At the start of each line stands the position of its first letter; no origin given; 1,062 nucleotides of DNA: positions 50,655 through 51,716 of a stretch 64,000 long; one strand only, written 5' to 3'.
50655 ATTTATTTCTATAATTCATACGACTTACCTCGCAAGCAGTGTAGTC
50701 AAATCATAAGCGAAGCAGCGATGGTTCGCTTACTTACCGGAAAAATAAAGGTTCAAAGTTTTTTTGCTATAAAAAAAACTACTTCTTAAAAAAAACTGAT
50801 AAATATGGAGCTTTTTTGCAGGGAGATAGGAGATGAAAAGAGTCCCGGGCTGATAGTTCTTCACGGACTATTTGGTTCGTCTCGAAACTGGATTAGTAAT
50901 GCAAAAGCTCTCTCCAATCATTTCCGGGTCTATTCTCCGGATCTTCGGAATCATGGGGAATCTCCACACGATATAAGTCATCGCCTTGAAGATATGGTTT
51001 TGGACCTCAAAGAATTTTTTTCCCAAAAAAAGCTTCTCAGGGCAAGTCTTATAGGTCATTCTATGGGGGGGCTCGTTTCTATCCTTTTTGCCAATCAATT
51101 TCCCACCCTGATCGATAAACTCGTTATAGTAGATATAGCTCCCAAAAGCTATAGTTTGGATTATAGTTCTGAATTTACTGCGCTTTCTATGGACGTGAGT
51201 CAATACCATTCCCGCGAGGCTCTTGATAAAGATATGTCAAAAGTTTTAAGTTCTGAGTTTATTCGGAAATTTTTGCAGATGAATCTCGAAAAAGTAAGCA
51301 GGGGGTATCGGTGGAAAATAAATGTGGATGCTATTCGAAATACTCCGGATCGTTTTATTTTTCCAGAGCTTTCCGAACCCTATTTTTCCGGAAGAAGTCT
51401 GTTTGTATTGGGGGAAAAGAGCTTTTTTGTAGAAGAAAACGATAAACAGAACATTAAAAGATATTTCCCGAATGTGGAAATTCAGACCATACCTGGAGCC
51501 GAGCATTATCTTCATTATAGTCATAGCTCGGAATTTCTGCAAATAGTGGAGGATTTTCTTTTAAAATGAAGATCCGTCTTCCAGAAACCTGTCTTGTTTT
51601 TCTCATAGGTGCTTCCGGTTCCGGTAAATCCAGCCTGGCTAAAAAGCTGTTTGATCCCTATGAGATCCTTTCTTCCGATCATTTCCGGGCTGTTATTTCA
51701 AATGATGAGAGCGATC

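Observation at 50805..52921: Alpha/beta hydrolase overlapping a kinase-phosphatase (Pnkp-like) gene that lacks a ligase or Hen1 partner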

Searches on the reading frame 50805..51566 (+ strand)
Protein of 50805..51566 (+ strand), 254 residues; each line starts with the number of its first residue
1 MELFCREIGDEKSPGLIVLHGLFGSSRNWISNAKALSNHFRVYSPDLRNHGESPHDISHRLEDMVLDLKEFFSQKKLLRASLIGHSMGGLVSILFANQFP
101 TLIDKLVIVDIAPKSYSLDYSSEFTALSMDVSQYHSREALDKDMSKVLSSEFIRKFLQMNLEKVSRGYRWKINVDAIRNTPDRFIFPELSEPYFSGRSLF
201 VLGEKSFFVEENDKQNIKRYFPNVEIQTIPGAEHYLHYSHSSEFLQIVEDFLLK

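Call 3: search_protein_families(library=pfam, proteins=[window:50805-51566:+], max_evalue=0.1)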
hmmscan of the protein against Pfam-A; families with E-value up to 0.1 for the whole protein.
window:50805-51566:+ (254 aa): 10 families
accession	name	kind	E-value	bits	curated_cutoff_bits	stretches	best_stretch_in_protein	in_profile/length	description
PF00561.26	Abhydrolase_1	-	9.1e-25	88.2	25.8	1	16-240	3-244/245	alpha/beta hydrolase fold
PF12697.13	Abhydrolase_6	-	6.1e-17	63.4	26.3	1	16-245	1-215/217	Alpha/beta hydrolase family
PF12146.15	Hydrolase_4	-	2.6e-11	43.7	27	1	16-109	7-107/239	Serine aminopeptidase, S33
PF07819.20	PGAP1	-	1.1e-06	29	24.3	1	67-142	78-158/233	PGAP1-like alpha/beta domain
PF05057.20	DUF676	-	5.9e-05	23.1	20.3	1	17-92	9-92/217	Putative serine esterase (DUF676)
PF00756.26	Esterase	-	0.007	16.6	22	1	76-102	116-139/251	Putative esterase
PF04083.22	Abhydro_lipase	-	0.014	15.4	27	1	11-32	41-62/63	Partial alpha/beta-hydrolase lipase region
PF01764.32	Lipase_3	-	0.028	14.7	22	1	62-98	47-83/140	Lipase (class 3)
PF00975.26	Thioesterase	-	0.039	14.6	26.4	1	16-98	3-86/226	Thioesterase domain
PF03096.20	Ndr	-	0.086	12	23.3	0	63-174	84-191/283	Ndr family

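Call 4: search_protein_families(library=ncbifam, proteins=[window:50805-51566:+], max_evalue=0.1)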
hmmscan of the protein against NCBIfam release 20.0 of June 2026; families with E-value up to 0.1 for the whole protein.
window:50805-51566:+ (254 aa): 32 families (the best 25 are shown)
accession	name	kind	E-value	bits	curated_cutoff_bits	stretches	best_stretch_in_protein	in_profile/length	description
NF007954.0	PRK10673.1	equivalog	3.4e-35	121.6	399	1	15-252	18-252/255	esterase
NF011457.0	PRK14875.1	equivalog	3.1e-20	72.5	307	1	7-252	126-369/372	acetoin dehydrogenase dihydrolipoyllysine-residue acetyltransferase subunit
TIGR03695.1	menH_SHCHC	equivalog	1.1e-19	70.9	208.55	2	13-110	2-103/252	2-succinyl-6-hydroxy-2,4-cyclohexadiene-1-carboxylate synthase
NF050089.1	i_nPHAscl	equivalog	5.5e-19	68.3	300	1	12-148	17-154/288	intracellular short-chain-length polyhydroxyalkanoate depolymerase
TIGR03611.1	RutD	equivalog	3.1e-14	53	238.5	1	10-110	10-112/258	pyrimidine utilization protein D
NF008340.0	PRK11126.1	equivalog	1.6e-13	50.5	261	1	9-98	10-98/255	2-succinyl-6-hydroxy-2,4-cyclohexadiene-1-carboxylate synthase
TIGR03056.1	bchO_mg_che_rel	equivalog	1.7e-13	50.2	172.55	1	4-101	19-118/278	alpha/beta fold hydrolase BchO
NF051488.1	bifunc_PcaDC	exception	2.7e-13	49.8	390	1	9-252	8-250/375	bifunctional 3-oxoadipate enol-lactonase/4-carboxymuconolactone decarboxylase PcaDC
TIGR02427.1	protocat_pcaD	equivalog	1.1e-12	47.9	255.85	1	9-252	8-250/251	3-oxoadipate enol-lactonase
TIGR01738.1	bioH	equivalog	1.5e-12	47.7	206.95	1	15-146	6-130/245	pimeloyl-ACP methyl ester esterase BioH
NF051487.1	bifunc_PcaCD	exception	5.8e-09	35.5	430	1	15-112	174-272/413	bifunctional 4-carboxymuconolactone decarboxylase/3-oxoadipate enol-lactonase PcaCD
NF052614.1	AB_fold_OlsI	equivalog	9.8e-09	35.1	385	1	10-252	14-255/272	ornithine lipid biosynthesis O-acyltransferase OlsI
NF002938.0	PRK03592.1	equivalog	5.3e-08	32.5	241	1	12-135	29-154/298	haloalkane dehalogenase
NF058580.1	lipase_V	equivalog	1.8e-07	31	300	1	10-103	22-115/230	EstV family lipase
NF045632.1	hydroxlase_HsaD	equivalog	2.1e-07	30.2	400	1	4-118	25-142/290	4,5:9,10-diseco-3-hydroxy-5,9,17-trioxoandrosta-1(10),2-diene-4-oate hydrolase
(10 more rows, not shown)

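Call 33: find_homologous_proteins(query=window:50805-51566:+, max_evalue=1e-20)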
Query window:50805-51566:+ (254 aa): 1867 proteins with E <= 1e-20 among 2286 candidates; the best 120 are listed.
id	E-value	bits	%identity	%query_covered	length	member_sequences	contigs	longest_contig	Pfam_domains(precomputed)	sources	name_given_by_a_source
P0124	5.9e-165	565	100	100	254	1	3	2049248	PF12697.14,PF00561.27,PF07819.20,PF12146.16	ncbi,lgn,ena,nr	ncbi:MAG: alpha/beta fold hydrolase [Leptospiraceae bacterium]|nr:alpha/beta fold hydrolase [Leptosp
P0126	2.9e-83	297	54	99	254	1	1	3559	PF00756.27,PF12697.14,PF03096.21,PF00561.27,PF00975.27,PF07819.20,PF12146.16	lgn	-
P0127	2.2e-81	291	52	99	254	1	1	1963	PF12697.14,PF00561.27,PF00975.27,PF07819.20,PF12146.16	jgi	jgi:esterase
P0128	3.2e-80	287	52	99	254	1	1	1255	PF00756.27,PF12697.14,PF00561.27,PF00975.27,PF07819.20,PF12146.16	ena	-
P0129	7.6e-80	286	52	99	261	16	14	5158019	PF00756.27,PF12697.14,PF00561.27,PF00975.27,PF07819.20,PF12146.16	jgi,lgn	jgi:esterase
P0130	7.7e-80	286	53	99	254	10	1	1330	PF12697.14,PF00561.27,PF07819.20,PF12146.16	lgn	-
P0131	9.6e-80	286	51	100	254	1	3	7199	PF12697.14,PF00561.27,PF00975.27,PF07819.20,PF12146.16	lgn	-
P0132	9.6e-80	286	55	100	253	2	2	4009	PF12697.14,PF00561.27,PF00975.27,PF07819.20,PF12146.16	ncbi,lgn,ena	-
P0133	9.6e-80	286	52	99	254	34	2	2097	PF00756.27,PF12697.14,PF00561.27,PF00975.27,PF07819.20,PF12146.16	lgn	-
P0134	1.2e-79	285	52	99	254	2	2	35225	PF12697.14,PF00561.27,PF00975.27,PF07819.20,PF12146.16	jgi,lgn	jgi:pimeloyl-ACP methyl ester carboxylesterase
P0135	1.2e-79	285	52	99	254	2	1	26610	PF00756.27,PF12697.14,PF00561.27,PF00975.27,PF07819.20,PF12146.16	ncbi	-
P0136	1.4e-79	285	54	99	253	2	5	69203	PF00756.27,PF12697.14,PF00561.27,PF07819.20,PF12146.16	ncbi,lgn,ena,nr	ncbi:MAG: alpha/beta fold hydrolase [Leptospiraceae bacterium]|nr:alpha/beta fold hydrolase [Leptosp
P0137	1.7e-79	285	50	99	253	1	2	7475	PF12697.14,PF00561.27,PF00975.27,PF07819.20,PF12146.16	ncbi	-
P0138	1.9e-79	285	51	99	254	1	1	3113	PF12697.14,PF00561.27,PF00975.27,PF07819.20,PF12146.16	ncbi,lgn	-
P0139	6.5e-79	283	56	100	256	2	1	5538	PF12697.14,PF00561.27,PF00975.27,PF07819.20,PF12146.16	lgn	-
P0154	2.1e-74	268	50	98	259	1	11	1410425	PF12697.14,PF00561.27,PF00975.27,PF07819.20,PF12146.16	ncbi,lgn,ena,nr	ncbi:MAG: alpha/beta fold hydrolase [Leptospiraceae bacterium]|nr:alpha/beta fold hydrolase [Leptosp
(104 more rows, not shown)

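Call 35: find_encoding_contigs(protein=P0136, flank=5000, max_places=1)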
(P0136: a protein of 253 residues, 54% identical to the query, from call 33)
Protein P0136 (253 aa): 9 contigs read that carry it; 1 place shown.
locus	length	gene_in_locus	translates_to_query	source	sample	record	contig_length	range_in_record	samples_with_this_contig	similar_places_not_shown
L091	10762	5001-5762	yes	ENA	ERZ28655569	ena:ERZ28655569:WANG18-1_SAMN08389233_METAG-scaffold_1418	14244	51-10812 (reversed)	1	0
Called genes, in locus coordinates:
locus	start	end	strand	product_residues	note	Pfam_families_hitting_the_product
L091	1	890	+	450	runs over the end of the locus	PF07690:MFS_1, PF00083:Sugar_tr, PF07690:MFS_1 (weak)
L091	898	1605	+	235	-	PF00702:Hydrolase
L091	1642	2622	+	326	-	PF01636:APH, PF02958:EcKL (weak)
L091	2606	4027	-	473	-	PF28544:Helical_needle (weak), PF00015:MCPsignal, PF13682:CZB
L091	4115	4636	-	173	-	-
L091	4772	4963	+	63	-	-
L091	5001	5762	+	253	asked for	PF00756:Esterase, PF00561:Abhydrolase_1, PF07819:PGAP1 (weak), PF12146:Hydrolase_4, PF12697:Abhydrolase_6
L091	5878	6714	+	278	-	-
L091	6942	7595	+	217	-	PF01553:Acyltransferase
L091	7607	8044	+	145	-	PF00571:CBS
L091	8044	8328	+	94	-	PF01844:HNH, PF14279:HNH_5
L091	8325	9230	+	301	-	PF00768:Peptidase_S11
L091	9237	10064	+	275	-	-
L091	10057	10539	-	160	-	PF22381:Staph_reg_Sar_Rot, PF12802:MarR_2, PF01047:MarR, PF13463:HTH_27 (faint)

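Call 36: find_encoding_contigs(protein=P0129, flank=5000, max_places=1)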
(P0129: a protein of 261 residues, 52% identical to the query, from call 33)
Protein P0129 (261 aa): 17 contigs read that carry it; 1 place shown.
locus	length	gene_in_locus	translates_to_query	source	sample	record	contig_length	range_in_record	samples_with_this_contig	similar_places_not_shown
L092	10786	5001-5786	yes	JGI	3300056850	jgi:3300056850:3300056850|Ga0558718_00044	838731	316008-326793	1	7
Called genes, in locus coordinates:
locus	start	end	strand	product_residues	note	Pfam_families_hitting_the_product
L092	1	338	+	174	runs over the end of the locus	PF05014:Nuc_deoxyrib_tr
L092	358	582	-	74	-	-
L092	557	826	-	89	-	PF27273:MJ0235 (weak)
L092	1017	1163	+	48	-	-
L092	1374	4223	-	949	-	PF13431:TPR_17 (weak), PF00515:TPR_1 (weak), PF07719:TPR_2 (weak), PF14559:TPR_19 (weak), PF00515:TPR_1, PF13424:TPR_12, PF13432:TPR_16, PF14559:TPR_19, +27 more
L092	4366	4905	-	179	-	PF18306:LDcluster4, PF03641:Lysine_decarbox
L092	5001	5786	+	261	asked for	PF07819:PGAP1 (faint), PF00561:Abhydrolase_1, PF00975:Thioesterase (weak), PF12146:Hydrolase_4, PF12697:Abhydrolase_6, PF00756:Esterase (weak)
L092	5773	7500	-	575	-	PF12729:4HB_MCP_1, PF00672:HAMP, PF00015:MCPsignal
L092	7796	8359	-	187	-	-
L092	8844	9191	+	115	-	PF13310:Virulence_RhuM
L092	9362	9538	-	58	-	-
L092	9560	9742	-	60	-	-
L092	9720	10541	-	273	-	-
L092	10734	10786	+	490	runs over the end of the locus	PF13614:AAA_31, PF01656:CbiA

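Call 37: find_encoding_contigs(protein=P0154, flank=5000, max_places=1)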
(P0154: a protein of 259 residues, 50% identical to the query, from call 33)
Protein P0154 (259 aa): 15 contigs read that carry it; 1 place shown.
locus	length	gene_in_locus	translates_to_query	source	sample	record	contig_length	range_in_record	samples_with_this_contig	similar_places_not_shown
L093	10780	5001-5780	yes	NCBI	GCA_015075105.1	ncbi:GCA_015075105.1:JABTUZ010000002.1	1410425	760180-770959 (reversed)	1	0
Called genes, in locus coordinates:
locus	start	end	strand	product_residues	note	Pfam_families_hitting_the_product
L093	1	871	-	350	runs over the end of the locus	PF00534:Glycos_transf_1, PF13692:Glyco_trans_1_4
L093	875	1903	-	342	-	-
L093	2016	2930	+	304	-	PF01073:3Beta_HSD, PF01370:Epimerase, PF04321:RmlD_sub_bind, PF16363:GDP_Man_Dehyd, PF02719:Polysacc_synt_2, PF07993:NAD_binding_4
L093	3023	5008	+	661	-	PF00672:HAMP, PF07228:SpoIIE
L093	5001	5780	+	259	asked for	PF00561:Abhydrolase_1, PF00975:Thioesterase (weak), PF12146:Hydrolase_4, PF12697:Abhydrolase_6, PF07819:PGAP1 (weak)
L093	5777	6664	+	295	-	PF13489:Methyltransf_23, PF07021:MetW (weak), PF13847:Methyltransf_31, PF08241:Methyltransf_11, PF08242:Methyltransf_12, PF13649:Methyltransf_25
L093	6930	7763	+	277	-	PF01555:N6_N4_Mtase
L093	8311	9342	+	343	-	PF13310:Virulence_RhuM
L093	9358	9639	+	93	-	-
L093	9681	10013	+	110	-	PF01527:HTH_Tnp_1, PF13518:HTH_28 (weak)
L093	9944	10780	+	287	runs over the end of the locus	PF13276:HTH_21, PF00665:rve, PF13333:rve_2 (faint), PF13683:rve_3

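Call 52: search_protein_families(library=padloc, proteins=[window:50805-51566:+], max_evalue=0.001)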
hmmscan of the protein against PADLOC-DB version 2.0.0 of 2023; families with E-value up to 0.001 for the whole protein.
window:50805-51566:+ (254 aa): 0 families
